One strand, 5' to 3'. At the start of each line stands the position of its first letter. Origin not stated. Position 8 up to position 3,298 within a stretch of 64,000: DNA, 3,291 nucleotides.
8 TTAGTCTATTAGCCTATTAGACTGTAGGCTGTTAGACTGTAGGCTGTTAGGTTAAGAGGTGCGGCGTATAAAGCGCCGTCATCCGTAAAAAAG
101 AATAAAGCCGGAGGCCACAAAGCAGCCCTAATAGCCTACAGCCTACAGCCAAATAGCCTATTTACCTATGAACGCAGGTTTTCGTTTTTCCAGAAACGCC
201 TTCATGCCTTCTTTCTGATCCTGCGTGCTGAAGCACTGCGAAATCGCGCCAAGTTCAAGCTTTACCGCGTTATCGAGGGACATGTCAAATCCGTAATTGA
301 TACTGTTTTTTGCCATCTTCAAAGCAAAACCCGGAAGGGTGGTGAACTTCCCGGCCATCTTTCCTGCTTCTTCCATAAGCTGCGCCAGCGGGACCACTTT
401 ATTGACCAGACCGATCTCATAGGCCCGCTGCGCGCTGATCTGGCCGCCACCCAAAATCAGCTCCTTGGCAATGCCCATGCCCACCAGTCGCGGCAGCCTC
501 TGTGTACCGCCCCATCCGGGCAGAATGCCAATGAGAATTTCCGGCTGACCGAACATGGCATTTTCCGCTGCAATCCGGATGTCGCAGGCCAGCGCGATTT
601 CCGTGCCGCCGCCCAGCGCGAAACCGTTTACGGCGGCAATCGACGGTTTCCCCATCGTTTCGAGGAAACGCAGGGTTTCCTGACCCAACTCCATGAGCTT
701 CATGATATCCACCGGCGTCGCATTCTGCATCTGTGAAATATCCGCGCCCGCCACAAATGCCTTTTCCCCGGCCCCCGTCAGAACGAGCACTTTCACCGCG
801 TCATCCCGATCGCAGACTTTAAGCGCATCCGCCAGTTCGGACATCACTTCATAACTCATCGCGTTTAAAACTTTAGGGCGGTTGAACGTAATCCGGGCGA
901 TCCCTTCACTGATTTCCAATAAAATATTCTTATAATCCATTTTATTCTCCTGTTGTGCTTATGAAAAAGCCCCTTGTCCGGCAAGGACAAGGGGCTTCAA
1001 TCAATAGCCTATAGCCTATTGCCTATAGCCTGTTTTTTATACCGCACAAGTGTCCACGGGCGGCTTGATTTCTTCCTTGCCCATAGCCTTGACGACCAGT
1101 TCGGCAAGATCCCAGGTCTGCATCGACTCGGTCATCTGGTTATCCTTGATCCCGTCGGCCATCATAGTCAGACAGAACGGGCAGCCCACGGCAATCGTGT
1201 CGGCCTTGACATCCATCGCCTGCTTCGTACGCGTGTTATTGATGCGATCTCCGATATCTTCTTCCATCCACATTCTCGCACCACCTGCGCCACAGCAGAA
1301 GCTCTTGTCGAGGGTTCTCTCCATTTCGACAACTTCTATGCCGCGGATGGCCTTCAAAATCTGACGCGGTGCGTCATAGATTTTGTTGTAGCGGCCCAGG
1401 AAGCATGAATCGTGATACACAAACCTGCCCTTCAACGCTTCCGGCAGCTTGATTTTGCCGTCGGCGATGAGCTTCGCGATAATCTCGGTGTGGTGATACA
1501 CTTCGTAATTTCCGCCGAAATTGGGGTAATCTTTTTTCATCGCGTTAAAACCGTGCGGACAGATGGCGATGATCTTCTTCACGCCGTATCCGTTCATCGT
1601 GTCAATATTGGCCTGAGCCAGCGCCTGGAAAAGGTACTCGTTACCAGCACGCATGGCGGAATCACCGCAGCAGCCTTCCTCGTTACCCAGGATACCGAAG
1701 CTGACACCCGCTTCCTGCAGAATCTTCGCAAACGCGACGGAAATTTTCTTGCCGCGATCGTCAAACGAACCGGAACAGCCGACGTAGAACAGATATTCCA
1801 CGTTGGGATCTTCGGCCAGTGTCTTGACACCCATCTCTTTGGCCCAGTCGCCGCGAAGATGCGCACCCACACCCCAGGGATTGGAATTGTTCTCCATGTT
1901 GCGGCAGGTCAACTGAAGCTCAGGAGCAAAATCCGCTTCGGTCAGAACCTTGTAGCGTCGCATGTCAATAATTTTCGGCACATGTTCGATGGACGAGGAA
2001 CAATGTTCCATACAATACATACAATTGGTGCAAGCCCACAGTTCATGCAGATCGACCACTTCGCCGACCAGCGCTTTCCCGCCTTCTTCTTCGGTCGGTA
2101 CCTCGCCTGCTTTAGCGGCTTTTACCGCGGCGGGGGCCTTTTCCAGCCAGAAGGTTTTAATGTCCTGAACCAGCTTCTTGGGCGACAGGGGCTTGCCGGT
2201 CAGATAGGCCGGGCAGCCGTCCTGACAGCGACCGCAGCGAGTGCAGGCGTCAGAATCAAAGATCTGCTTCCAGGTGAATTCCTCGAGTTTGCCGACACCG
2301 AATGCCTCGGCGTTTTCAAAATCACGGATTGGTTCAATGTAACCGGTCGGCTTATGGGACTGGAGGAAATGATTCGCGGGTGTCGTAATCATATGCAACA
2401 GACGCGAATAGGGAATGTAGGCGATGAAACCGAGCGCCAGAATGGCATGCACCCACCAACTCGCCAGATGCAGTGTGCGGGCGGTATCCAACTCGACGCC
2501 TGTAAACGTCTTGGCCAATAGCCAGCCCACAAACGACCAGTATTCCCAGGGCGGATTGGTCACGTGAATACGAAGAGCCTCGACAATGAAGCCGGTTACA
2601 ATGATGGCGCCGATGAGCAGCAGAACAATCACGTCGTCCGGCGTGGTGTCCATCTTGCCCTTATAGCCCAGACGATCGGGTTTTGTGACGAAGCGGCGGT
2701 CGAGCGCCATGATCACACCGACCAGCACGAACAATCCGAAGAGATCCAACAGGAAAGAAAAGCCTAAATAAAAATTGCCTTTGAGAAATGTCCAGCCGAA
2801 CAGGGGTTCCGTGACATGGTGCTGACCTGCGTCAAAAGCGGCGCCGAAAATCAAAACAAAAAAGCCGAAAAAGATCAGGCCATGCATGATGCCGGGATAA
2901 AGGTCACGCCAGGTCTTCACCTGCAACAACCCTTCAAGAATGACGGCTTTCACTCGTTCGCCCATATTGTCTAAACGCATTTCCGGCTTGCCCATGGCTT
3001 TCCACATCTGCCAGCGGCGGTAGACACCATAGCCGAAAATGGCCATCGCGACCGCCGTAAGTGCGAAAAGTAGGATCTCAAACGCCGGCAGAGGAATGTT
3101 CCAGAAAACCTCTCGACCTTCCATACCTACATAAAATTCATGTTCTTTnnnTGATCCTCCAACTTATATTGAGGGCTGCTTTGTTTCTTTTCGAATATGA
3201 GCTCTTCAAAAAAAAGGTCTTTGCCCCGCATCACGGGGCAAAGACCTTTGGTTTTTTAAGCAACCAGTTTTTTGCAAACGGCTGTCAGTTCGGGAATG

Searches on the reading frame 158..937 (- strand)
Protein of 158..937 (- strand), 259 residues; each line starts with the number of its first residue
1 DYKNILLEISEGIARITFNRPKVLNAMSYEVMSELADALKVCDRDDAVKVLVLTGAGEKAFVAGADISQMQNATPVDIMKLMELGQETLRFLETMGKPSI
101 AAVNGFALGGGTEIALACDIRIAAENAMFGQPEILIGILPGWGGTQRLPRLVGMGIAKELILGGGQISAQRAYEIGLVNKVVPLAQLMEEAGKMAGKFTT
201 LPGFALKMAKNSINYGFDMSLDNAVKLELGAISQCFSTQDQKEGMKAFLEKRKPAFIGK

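Call 33: search_protein_families(library=pfam, proteins=[window:158-937:-], max_evalue=0.00001)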
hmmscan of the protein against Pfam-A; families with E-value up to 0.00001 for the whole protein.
window:158-937:- (259 aa): 2 families
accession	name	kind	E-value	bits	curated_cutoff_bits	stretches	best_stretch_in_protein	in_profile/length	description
PF00378.25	ECH_1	-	1.3e-73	247.9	27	1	8-257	1-249/251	Enoyl-CoA hydratase/isomerase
PF16113.10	ECH_2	-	3.2e-41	142.4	27.2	1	14-188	2-178/335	Enoyl-CoA hydratase/isomerase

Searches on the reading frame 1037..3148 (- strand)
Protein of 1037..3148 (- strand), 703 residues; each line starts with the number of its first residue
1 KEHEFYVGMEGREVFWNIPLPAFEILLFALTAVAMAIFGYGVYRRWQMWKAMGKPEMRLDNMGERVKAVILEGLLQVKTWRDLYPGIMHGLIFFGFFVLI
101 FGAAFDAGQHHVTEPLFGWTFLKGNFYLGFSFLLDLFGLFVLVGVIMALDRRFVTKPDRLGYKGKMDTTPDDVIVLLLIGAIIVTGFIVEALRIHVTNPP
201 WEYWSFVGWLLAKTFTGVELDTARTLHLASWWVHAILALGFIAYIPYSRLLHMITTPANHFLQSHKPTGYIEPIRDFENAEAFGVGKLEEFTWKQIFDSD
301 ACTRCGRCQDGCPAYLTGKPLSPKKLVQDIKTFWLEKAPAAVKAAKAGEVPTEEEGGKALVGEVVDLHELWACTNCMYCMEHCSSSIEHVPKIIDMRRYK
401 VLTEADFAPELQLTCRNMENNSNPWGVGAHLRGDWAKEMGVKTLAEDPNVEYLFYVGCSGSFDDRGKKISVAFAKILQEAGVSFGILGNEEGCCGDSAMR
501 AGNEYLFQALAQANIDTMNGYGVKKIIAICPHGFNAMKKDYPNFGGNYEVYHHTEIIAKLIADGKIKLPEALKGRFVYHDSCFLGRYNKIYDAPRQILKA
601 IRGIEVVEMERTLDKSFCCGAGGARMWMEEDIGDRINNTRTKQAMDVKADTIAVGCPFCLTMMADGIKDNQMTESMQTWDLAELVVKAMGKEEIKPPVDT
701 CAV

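Call 33: search_protein_families(library=pfam, proteins=[window:1037-3148:-], max_evalue=0.00001)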
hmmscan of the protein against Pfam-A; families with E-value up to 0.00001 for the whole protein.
window:1037-3148:- (703 aa): 7 families
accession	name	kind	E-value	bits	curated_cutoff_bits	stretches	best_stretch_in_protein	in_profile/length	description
PF02754.22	CCG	-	3.5e-35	120.4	20.6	2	577-663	2-84/85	Cysteine-rich domain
PF13237.11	Fer4_10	-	7.3e-10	39.1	25.5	1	296-383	3-52/53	4Fe-4S dicluster domain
PF12797.12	Fer4_2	-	9.6e-09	35.1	24.5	0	293-314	1-22/22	4Fe-4S binding domain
PF13187.11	Fer4_9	-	5.9e-08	33.1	27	1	301-386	1-50/52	4Fe-4S dicluster domain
PF02665.19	Nitrate_red_gam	-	6.3e-08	32.9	22.9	1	136-263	93-209/217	Nitrate reductase gamma subunit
PF13183.11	Fer4_8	-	1.4e-06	29.2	27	1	299-387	2-68/68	4Fe-4S dicluster domain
PF12838.12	Fer4_7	-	3.6e-06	27.8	27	0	296-314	32-50/52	4Fe-4S dicluster domain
